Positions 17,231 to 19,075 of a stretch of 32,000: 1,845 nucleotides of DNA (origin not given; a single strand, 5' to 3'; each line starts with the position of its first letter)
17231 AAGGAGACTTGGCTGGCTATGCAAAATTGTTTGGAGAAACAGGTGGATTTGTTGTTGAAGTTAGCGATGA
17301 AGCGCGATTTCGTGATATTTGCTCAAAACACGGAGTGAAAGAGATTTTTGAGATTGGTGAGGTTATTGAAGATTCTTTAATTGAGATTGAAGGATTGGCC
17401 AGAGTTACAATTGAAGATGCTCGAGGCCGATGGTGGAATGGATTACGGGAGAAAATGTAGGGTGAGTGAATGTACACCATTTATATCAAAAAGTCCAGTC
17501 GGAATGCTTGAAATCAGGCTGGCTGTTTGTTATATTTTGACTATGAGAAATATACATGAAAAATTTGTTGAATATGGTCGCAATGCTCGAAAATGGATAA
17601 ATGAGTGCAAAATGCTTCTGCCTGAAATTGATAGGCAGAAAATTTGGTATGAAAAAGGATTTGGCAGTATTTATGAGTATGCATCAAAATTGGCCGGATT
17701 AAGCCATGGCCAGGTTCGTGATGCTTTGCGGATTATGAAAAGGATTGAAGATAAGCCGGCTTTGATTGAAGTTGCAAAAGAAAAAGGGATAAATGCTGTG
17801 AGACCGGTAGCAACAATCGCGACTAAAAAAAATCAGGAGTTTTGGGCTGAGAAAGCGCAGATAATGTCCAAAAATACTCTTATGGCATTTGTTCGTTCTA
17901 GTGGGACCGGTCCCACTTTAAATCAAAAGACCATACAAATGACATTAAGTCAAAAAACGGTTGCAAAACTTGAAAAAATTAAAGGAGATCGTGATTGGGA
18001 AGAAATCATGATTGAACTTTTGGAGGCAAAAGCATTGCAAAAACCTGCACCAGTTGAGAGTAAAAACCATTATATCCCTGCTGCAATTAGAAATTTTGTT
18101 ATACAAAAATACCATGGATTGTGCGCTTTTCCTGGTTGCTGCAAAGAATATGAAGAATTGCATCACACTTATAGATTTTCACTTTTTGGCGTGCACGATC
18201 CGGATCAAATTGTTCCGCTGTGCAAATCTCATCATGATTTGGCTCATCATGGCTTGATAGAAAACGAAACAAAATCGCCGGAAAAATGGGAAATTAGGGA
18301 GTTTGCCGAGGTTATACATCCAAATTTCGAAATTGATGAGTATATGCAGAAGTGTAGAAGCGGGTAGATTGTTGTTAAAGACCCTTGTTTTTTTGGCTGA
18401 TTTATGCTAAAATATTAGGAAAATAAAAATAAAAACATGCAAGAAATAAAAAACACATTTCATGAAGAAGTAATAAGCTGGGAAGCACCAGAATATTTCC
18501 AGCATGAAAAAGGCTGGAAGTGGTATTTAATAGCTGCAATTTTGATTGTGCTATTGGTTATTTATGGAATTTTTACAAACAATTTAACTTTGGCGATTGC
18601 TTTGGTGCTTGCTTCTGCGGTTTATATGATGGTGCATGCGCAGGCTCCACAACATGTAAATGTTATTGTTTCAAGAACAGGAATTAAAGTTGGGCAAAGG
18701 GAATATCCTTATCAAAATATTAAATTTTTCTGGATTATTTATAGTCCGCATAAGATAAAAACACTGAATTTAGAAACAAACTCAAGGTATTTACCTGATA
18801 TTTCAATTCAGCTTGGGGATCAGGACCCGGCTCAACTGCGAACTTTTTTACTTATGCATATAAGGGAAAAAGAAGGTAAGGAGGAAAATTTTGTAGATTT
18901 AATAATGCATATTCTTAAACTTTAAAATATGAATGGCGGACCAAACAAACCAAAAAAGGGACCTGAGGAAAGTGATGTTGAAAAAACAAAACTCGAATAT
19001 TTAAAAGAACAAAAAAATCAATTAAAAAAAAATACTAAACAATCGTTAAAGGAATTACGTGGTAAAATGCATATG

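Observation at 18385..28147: Candidate novel system: five-gene operon of large, unassignable, membrane-anchored proteins (2-TM bPH-like + 569 aa + 483 aa + 776 aa + 1227 aa)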

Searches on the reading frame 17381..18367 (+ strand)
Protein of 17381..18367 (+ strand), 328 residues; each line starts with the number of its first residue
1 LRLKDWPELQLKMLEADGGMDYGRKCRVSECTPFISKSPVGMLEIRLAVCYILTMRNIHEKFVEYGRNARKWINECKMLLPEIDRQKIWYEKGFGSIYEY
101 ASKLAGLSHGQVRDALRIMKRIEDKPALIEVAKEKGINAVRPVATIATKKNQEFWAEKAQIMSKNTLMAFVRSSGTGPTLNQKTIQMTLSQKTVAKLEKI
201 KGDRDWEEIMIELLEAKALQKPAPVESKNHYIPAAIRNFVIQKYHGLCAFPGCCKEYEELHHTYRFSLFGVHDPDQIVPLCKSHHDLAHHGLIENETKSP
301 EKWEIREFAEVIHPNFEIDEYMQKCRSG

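Call 3: search_protein_families(library=pfam, proteins=[window:17381-18367:+], max_evalue=1)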
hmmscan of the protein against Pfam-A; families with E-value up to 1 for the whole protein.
window:17381-18367:+ (328 aa): 0 families

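Call 4: search_protein_families(library=ncbifam, proteins=[window:17381-18367:+], max_evalue=1)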
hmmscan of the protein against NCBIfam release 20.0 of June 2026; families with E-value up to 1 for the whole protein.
window:17381-18367:+ (328 aa): 2 families
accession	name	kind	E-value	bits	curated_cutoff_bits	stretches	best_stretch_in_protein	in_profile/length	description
NF041447.1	TrbC_conju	equivalog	0.075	11.4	800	1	149-214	240-305/685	F-type conjugative transfer protein TrbC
NF040563.1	guided_IscB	equivalog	0.08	12.1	175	1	233-302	180-249/314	RNA-guided endonuclease IscB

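Call 6: search_protein_families(library=phrogs, proteins=[window:17381-18367:+], max_evalue=0.1)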
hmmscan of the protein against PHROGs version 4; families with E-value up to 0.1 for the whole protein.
window:17381-18367:+ (328 aa): 11 families
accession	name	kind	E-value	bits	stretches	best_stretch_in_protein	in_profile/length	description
phrog_119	-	DNA, RNA and nucleotide metabolism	9e-07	29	1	147-299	113-265/443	HNH endonuclease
phrog_589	-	DNA, RNA and nucleotide metabolism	5.9e-05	23.9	1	185-286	32-136/179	HNH endonuclease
phrog_22514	-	DNA, RNA and nucleotide metabolism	0.00014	23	1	238-290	59-110/187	HNH endonuclease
phrog_740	-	DNA, RNA and nucleotide metabolism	0.001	19.1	1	220-290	13-86/332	HNH endonuclease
phrog_333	-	DNA, RNA and nucleotide metabolism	0.0011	20.2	1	233-286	22-76/138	HNH endonuclease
phrog_15103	-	unknown function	0.0052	17.3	1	225-299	183-265/280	-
phrog_1271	-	DNA, RNA and nucleotide metabolism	0.0083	16.5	1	256-303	284-326/361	HNH endonuclease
phrog_144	-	DNA, RNA and nucleotide metabolism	0.011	16.4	1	236-299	75-143/175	HNH endonuclease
phrog_8048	-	DNA, RNA and nucleotide metabolism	0.012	15.9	1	221-293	152-230/273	HNH endonuclease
phrog_23141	-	unknown function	0.072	14.1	0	277-298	28-49/71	-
phrog_6544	-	unknown function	0.099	13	0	232-297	13-77/248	-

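Call 7: search_protein_families(library=padloc, proteins=[window:17381-18367:+], max_evalue=0.1)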
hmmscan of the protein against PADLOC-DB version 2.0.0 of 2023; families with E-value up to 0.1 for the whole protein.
window:17381-18367:+ (328 aa): 0 families

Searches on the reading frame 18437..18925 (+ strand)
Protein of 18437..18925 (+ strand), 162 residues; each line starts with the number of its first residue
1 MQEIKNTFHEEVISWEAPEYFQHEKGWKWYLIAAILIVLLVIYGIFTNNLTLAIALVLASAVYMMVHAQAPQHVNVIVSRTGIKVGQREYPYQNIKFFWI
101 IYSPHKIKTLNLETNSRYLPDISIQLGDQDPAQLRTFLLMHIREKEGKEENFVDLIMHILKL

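Call 3: search_protein_families(library=pfam, proteins=[window:18437-18925:+], max_evalue=1)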
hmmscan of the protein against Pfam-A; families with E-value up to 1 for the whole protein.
window:18437-18925:+ (162 aa): 7 families
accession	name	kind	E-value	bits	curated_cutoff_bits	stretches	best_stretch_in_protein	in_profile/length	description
PF19744.4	DUF6232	-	0.00039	21.3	27.4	1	76-106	1-31/117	Family of unknown function (DUF6232)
PF24661.1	DUF7649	-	0.0035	17.8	27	1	25-64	2-41/85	Domain of unknown function (DUF7649)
PF13515.12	FUSC_2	-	0.019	15.5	25.6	1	26-81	60-113/126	Fusaric acid resistance protein-like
PF13567.11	DUF4131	-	0.02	15.1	31.6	1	26-73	4-54/165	Domain of unknown function (DUF4131)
PF11292.14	DUF3093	-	0.031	15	23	1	26-96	9-78/140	Protein of unknown function (DUF3093)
PF13067.11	DUF3930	-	0.093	13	25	1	17-45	10-37/51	Protein of unknown function (DUF3930)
PF13786.12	DUF4179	-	0.62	11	30.1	0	24-56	3-34/94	Domain of unknown function (DUF4179)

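Call 4: search_protein_families(library=ncbifam, proteins=[window:18437-18925:+], max_evalue=1)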
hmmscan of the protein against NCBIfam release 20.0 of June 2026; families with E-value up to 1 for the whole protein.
window:18437-18925:+ (162 aa): 1 family
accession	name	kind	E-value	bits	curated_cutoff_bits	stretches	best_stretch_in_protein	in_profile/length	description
TIGR04104.1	cxxc_20_cxxc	subfamily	0.086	13.2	45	1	19-66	35-82/93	TIGR04104 family putative zinc finger protein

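Call 6: search_protein_families(library=phrogs, proteins=[window:18437-18925:+], max_evalue=0.1)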
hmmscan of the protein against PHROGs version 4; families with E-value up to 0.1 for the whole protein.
window:18437-18925:+ (162 aa): 0 families

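Call 7: search_protein_families(library=padloc, proteins=[window:18437-18925:+], max_evalue=0.1)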
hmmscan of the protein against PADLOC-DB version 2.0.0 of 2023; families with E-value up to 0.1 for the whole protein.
window:18437-18925:+ (162 aa): 0 families

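Call 73: search_solved_structures(query=A7, max_evalue=10, show_alignments=2)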
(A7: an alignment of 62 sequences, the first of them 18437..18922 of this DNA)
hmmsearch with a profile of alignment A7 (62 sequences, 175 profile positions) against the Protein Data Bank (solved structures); distinct sequences matched with E-value up to 10: 7.
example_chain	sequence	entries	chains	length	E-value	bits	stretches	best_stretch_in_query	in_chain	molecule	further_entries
22cr_R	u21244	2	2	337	0.19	14.5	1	42-91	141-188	C5a anaphylatoxin chemotactic receptor 2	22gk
9v35_A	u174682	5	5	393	0.29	13.9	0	42-91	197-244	C5a anaphylatoxin chemotactic receptor 2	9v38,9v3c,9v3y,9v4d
8dwi_A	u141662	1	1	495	1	12.1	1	13-72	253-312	Sialin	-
8u3d_A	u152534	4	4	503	1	12.1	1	13-72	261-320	Sialin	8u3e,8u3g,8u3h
8u3f_A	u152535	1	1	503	1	12.1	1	13-72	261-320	Sialin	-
9ayb_A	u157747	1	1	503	1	12.1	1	13-72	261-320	Sialin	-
3vsk_A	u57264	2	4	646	1.5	11.6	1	96-165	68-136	Penicillin-binding protein 3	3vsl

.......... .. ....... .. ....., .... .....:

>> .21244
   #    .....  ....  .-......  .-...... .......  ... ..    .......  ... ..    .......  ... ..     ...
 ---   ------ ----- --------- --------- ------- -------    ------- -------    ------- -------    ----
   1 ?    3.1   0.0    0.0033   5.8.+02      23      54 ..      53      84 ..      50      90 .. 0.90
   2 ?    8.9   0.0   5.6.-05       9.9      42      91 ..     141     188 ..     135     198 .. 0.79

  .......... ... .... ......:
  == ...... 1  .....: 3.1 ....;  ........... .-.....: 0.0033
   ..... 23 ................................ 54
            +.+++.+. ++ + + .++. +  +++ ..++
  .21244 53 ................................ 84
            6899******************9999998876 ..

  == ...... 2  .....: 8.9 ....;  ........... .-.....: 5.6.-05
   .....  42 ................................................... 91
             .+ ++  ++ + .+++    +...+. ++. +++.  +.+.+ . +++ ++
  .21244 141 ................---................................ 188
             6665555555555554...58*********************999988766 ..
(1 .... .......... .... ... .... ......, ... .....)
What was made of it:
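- On Bacterial PH-like (bPH) membrane proteins (g1): No PDB match was found (call 73).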

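Call 76: search_protein_families(library=pfam, alignment_id=A7, max_evalue=0.1)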
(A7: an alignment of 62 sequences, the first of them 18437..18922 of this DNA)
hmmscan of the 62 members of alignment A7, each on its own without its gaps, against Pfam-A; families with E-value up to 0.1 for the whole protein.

A. member 1, window:18437-18922:+ (162 aa): 6 families
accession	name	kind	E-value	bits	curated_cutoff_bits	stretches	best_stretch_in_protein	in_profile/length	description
PF19744.4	DUF6232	-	0.00039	21.3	27.4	0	76-106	1-31/117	Family of unknown function (DUF6232)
PF24661.1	DUF7649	-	0.0035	17.8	27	1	25-64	2-41/85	Domain of unknown function (DUF7649)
PF13515.12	FUSC_2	-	0.019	15.5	25.6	1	26-81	60-113/126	Fusaric acid resistance protein-like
PF13567.11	DUF4131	-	0.02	15.1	31.6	1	26-73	4-54/165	Domain of unknown function (DUF4131)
PF11292.14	DUF3093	-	0.031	15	23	1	26-96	9-78/140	Protein of unknown function (DUF3093)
PF13067.11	DUF3930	-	0.093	13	25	0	17-45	10-37/51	Protein of unknown function (DUF3930)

B. families by the number of members that match (of 62 scanned): 55 families (the first 25 are shown)
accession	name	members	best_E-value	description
PF19744.4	DUF6232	28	6.3e-05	Family of unknown function (DUF6232)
PF13567.11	DUF4131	13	0.0039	Domain of unknown function (DUF4131)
PF11292.14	DUF3093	7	0.0024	Protein of unknown function (DUF3093)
PF18923.6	DUF5673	5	2.6e-06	Domain of unknown function (DUF5673)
PF24661.1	DUF7649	3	0.00068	Domain of unknown function (DUF7649)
PF13515.12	FUSC_2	3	0.01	Fusaric acid resistance protein-like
PF14898.11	DUF4491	3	0.029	Domain of unknown function (DUF4491)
PF10990.13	DUF2809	2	0.0015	Protein of unknown function (DUF2809)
PF03600.22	CitMHS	2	0.0019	Citrate transporter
PF11911.13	DUF3429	2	0.013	Protein of unknown function (DUF3429)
PF03773.19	ArsP_1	2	0.015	Predicted permease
PF04982.19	TM_HPP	2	0.019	HPP, transmembrane region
PF19537.4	DUF6061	2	0.026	Family of unknown function (DUF6061)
PF02697.20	VAPB_antitox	2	0.032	Putative antitoxin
PF11833.13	CPP1-like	2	0.049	Protein CHAPERONE-LIKE PROTEIN OF POR1-like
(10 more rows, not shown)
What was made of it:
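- On Bacterial PH-like (bPH) membrane proteins (g1): 28 of 62 members hit DUF6232 (best 6.3e-5), 5 hit DUF5673 (best 2.6e-6) and 7 hit DUF3093 (call 76).
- Closest known: Bacterial membrane proteins with a TM hairpin followed by a PH-like domain. Same: 28 of 62 family members give weak hits to DUF6232, and others to DUF5673 and DUF3093 (call 76).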
